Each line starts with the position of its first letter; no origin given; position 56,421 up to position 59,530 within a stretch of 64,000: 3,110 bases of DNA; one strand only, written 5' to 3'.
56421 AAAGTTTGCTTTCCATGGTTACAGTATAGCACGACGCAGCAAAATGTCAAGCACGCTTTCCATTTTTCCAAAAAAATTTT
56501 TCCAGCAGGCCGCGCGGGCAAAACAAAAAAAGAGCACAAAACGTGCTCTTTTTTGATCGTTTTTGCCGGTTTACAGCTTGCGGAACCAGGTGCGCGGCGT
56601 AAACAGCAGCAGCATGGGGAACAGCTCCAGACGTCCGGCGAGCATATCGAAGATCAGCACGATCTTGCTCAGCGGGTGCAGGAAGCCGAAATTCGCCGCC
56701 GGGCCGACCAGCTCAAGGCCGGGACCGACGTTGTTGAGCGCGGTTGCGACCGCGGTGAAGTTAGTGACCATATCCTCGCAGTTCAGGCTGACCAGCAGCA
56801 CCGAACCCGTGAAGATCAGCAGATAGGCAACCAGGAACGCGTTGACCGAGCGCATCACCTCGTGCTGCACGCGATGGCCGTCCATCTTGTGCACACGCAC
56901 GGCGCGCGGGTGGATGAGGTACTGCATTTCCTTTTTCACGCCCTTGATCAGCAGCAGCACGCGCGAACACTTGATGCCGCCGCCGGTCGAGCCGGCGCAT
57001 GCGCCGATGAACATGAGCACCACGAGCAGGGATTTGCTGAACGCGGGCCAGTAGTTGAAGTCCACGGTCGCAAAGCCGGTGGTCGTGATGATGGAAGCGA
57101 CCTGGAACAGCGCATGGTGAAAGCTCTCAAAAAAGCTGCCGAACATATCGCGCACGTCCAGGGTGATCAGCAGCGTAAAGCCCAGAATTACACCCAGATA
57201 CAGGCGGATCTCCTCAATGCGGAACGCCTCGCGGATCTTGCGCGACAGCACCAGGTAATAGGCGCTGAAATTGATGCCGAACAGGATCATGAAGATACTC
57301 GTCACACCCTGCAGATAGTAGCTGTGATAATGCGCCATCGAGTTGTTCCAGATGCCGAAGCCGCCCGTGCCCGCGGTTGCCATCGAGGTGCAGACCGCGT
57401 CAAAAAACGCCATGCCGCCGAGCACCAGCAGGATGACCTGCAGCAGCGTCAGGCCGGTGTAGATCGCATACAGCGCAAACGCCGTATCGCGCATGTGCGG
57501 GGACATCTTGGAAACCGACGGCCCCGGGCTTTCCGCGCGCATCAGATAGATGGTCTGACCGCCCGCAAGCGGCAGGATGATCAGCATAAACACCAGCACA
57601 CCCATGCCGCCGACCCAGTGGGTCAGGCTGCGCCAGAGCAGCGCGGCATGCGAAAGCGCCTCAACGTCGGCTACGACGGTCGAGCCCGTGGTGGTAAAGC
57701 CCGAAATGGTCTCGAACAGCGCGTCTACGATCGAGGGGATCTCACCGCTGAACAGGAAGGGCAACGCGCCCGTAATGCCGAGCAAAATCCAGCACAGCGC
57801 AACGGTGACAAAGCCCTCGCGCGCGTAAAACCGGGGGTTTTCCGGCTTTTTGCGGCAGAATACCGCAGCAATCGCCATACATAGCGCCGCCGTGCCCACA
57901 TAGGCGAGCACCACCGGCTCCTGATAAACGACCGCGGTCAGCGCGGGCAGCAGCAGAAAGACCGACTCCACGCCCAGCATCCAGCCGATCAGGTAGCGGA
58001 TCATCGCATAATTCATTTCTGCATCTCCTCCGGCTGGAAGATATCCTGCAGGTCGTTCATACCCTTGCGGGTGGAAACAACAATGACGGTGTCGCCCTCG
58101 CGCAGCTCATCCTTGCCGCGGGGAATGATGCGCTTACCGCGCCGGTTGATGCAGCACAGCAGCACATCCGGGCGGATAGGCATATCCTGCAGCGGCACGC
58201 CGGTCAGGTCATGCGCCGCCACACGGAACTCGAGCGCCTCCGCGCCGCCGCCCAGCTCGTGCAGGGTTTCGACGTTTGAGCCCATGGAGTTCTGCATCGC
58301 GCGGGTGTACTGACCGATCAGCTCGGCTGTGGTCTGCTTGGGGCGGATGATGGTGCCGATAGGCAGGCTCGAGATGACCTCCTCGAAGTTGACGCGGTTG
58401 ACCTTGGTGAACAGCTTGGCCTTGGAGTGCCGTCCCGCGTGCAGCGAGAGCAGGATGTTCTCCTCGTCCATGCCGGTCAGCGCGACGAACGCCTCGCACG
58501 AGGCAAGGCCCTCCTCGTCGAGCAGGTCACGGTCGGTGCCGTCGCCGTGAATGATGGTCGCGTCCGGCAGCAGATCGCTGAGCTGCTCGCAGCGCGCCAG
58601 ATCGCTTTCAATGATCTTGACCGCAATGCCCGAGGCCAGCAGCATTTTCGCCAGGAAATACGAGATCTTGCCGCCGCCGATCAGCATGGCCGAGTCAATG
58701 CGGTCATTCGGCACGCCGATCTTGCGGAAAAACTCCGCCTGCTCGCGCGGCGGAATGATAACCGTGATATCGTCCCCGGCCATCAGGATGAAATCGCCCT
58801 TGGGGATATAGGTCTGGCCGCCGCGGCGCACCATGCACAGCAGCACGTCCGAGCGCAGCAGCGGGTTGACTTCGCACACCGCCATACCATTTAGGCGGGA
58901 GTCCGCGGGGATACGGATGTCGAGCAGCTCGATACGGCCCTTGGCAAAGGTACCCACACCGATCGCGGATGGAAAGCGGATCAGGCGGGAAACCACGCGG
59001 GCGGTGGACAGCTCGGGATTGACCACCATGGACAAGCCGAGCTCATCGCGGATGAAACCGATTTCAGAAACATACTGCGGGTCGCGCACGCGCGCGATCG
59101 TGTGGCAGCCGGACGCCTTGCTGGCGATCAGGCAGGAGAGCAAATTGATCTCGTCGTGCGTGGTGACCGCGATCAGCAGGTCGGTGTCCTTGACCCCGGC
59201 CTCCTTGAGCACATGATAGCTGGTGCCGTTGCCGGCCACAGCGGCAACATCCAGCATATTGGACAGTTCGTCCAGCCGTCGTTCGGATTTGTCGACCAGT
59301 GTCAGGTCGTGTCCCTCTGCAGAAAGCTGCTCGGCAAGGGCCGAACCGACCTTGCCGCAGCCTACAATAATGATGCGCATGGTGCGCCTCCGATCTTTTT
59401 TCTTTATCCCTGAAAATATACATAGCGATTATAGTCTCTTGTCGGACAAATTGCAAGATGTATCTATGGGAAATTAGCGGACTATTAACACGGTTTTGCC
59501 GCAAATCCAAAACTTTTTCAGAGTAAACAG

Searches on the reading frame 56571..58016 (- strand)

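Call 49: search_protein_families(library=pfam, proteins=[window:56571-58016:-], max_evalue=0.00001)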
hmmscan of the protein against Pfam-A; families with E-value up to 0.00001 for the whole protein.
window:56571-58016:- (481 aa): 1 family
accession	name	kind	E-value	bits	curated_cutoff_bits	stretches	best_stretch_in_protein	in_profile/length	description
PF02386.22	TrkH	-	7.4e-67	226.4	27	1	46-473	14-491/502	Cation transport protein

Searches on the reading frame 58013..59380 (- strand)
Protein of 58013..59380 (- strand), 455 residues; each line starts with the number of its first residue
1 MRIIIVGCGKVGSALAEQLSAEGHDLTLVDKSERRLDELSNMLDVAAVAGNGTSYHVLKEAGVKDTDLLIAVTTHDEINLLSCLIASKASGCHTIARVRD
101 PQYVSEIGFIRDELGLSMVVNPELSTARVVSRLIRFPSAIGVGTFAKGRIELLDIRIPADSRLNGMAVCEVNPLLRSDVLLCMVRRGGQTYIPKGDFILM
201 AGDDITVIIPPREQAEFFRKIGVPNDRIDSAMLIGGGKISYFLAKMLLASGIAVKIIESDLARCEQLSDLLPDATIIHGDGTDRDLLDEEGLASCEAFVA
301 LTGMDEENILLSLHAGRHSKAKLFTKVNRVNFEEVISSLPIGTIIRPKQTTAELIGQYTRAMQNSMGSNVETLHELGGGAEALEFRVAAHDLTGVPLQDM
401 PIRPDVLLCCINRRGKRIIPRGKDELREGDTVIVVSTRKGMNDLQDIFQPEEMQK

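Call 49: search_protein_families(library=pfam, proteins=[window:58013-59380:-], max_evalue=0.00001)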
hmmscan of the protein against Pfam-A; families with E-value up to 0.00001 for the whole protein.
window:58013-59380:- (455 aa): 7 families
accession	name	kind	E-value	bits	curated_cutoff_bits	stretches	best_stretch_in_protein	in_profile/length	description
PF02254.24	TrkA_N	-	2.9e-48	163.4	23.8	2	3-122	1-116/116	TrkA-N domain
PF02080.26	TrkA_C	-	1.1e-21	76.9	27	2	154-221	3-70/71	TrkA-C domain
PF03807.23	F420_oxidored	-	5.4e-08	33.8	21.6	0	3-49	2-50/94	NADP oxidoreductase coenzyme F420-dependent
PF03435.24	Sacchrp_dh_NADP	-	6.2e-08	33.5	25.1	0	3-73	1-76/129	Saccharopine dehydrogenase NADP binding domain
PF13241.12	NAD_binding_7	-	1.6e-07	32.3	22.1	0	2-79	9-75/104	Putative NAD(P)-binding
PF01488.26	Shikimate_DH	-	1e-06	29.3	24.3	0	2-77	14-87/138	Shikimate / quinate 5-dehydrogenase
PF02558.23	ApbA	-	3.7e-06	27.1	22.2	0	3-40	1-37/150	Ketopantoate reductase PanE/ApbA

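Call 72: find_homologous_proteins(query=window:58013-59380:-, max_evalue=1e-50)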
Query window:58013-59380:- (455 aa): 7931 proteins with E <= 1e-50 among 8000 candidates; the best 120 are listed.
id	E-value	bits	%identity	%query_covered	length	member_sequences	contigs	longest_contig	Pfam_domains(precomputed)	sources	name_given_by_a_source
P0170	2.0e-281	951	98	98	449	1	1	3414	PF02080.27,PF02254.25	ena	-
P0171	9.8e-271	916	91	99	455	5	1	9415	PF13241.13,PF02080.27,PF02254.25,PF00070.34,PF03435.25,PF03807.24,PF01488.27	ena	-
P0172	3.5e-267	904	90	99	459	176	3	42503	PF13241.13,PF02080.27,PF02254.25,PF03435.25,PF03807.24,PF01488.27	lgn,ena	-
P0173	6.5e-265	897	90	99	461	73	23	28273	PF13241.13,PF02080.27,PF02254.25,PF03435.25,PF03807.24,PF01488.27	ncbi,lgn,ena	-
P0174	1.9e-259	879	87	99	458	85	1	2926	PF13241.13,PF02080.27,PF02254.25,PF02558.23,PF01262.28,PF03435.25,PF03807.24,PF01488.27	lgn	-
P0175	3.0e-259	878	88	100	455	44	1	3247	PF13241.13,PF02080.27,PF02254.25,PF01262.28,PF03807.24,PF01488.27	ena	-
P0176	1.0e-258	876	87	100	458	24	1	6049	PF13241.13,PF02080.27,PF02254.25,PF03435.25,PF03807.24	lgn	-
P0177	4.5e-254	861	85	100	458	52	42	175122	PF13241.13,PF02080.27,PF02254.25,PF03435.25,PF03807.24,PF01488.27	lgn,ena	-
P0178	3.0e-244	829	84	99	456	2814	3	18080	PF13241.13,PF02080.27,PF02254.25,PF07992.21,PF00070.34,PF02558.23,PF03807.24,PF01488.27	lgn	-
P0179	3.4e-244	829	83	100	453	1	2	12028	PF13241.13,PF02080.27,PF02254.25,PF13460.13,PF01262.28,PF03435.25,PF03807.24,PF01488.27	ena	-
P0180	5.2e-244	828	82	99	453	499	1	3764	PF13241.13,PF02080.27,PF02254.25,PF00070.34,PF13460.13,PF03435.25,PF03807.24,PF02737.25,PF01488.27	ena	-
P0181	1.8e-243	826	85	100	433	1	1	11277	PF02080.27,PF02254.25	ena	-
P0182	7.1e-243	824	82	100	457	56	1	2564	PF13241.13,PF02080.27,PF02254.25,PF03807.24,PF01488.27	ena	-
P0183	7.2e-243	824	82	100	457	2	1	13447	PF13241.13,PF02080.27,PF02254.25,PF00070.34,PF03807.24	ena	-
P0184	1.6e-242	823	83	100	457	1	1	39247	PF13241.13,PF02080.27,PF02254.25,PF03807.24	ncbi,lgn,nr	ncbi:MAG: Trk system potassium transporter TrkA [Eubacteriales bacterium]|nr:Trk system potassium tr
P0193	7.2e-237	804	81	98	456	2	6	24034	PF13241.13,PF02080.27,PF02254.25,PF00070.34,PF02558.23,PF03435.25,PF03807.24,PF01488.27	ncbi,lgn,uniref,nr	ncbi:Trk system potassium transporter TrkA [Agathobaculum sp.]|uniref:Trk system potassium transport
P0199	1.6e-231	787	79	99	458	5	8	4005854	PF13241.13,PF02080.27,PF02254.25,PF02558.23,PF01262.28,PF03435.25,PF03807.24,PF01488.27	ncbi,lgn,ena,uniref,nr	ncbi:Trk system potassium transporter TrkA [Agathobaculum sp. NTUH-O15-33]|uniref:Trk system potassi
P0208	8.7e-219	745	76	99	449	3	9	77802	PF13241.13,PF02080.27,PF02254.25,PF03435.25,PF03807.24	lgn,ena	-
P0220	6.7e-211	719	73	99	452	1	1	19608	PF13241.13,PF02080.27,PF02254.25,PF02558.23,PF03435.25,PF03807.24,PF01488.27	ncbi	-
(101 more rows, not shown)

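Call 73: find_encoding_contigs(protein=P0177, flank=500, max_places=1)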
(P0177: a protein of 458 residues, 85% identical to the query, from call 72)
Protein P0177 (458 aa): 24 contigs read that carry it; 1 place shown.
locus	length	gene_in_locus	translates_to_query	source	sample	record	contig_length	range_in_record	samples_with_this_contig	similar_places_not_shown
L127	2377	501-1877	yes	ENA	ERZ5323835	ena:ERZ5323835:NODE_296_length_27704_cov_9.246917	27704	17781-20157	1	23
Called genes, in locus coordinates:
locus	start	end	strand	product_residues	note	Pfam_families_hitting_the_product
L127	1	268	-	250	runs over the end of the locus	PF03932:CutC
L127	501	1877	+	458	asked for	PF01488:Shikimate_DH (faint), PF02254:TrkA_N, PF03435:Sacchrp_dh_NADP (faint), PF03807:F420_oxidored (faint), PF13241:NAD_binding_7 (faint), PF02080:TrkA_C, PF02254:TrkA_N, PF02080:TrkA_C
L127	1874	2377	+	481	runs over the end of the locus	PF02386:TrkH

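Call 74: find_encoding_contigs(protein=P0193, flank=500, max_places=1)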
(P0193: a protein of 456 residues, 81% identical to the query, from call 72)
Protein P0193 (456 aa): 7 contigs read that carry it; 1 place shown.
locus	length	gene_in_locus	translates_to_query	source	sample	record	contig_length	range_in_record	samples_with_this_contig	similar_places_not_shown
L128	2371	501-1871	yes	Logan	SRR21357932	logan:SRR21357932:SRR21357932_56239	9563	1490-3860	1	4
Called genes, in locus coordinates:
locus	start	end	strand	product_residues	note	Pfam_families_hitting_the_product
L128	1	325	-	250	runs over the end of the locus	PF03932:CutC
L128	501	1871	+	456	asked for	PF00070:Pyr_redox (faint), PF01488:Shikimate_DH (faint), PF02254:TrkA_N, PF02558:ApbA (faint), PF03435:Sacchrp_dh_NADP (faint), PF02080:TrkA_C, PF02254:TrkA_N, PF02080:TrkA_C, +2 more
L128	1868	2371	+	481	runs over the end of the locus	PF02386:TrkH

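Call 75: find_encoding_contigs(protein=P0199, flank=500, max_places=1)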
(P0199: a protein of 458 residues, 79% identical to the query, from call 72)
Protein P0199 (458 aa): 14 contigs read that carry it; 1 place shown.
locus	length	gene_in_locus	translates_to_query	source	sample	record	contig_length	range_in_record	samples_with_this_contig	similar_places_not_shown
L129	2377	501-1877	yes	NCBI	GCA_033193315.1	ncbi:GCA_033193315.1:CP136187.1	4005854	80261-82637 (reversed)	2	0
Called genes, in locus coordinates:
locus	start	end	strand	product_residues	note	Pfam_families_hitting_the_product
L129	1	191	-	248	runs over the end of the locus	PF03932:CutC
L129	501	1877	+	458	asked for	PF01262:AlaDh_PNT_C (faint), PF01488:Shikimate_DH (faint), PF02254:TrkA_N, PF02558:ApbA (faint), PF03435:Sacchrp_dh_NADP (faint), PF02080:TrkA_C (weak), PF02254:TrkA_N, PF02080:TrkA_C, +2 more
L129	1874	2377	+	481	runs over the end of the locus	PF02386:TrkH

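Call 76: find_encoding_contigs(protein=P0208, flank=500, max_places=1)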
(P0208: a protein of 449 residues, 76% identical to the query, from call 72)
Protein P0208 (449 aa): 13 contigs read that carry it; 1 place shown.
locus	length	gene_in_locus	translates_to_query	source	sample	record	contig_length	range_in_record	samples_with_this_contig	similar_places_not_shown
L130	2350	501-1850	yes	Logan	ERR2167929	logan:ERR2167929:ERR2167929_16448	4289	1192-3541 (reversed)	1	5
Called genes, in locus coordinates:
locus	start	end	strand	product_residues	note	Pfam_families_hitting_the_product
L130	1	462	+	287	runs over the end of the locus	PF00795:CN_hydrolase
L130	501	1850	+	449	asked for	PF02254:TrkA_N, PF03435:Sacchrp_dh_NADP (faint), PF03807:F420_oxidored (faint), PF13241:NAD_binding_7 (faint), PF02080:TrkA_C, PF02254:TrkA_N, PF02080:TrkA_C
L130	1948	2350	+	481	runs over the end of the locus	PF02386:TrkH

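Call 77: find_encoding_contigs(protein=P0220, flank=500, max_places=1)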
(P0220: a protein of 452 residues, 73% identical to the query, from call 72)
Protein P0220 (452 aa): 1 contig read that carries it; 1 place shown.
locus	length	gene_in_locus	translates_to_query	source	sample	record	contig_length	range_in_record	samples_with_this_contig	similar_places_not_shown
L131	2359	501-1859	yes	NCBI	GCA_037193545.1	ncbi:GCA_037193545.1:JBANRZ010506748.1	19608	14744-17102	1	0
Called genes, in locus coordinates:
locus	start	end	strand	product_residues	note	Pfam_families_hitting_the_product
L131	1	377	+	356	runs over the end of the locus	PF00892:EamA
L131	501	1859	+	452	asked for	PF01488:Shikimate_DH (faint), PF02254:TrkA_N, PF02558:ApbA (faint), PF03435:Sacchrp_dh_NADP (faint), PF03807:F420_oxidored (faint), PF02080:TrkA_C, PF02254:TrkA_N, PF02080:TrkA_C, +1 more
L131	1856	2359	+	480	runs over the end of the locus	PF02386:TrkH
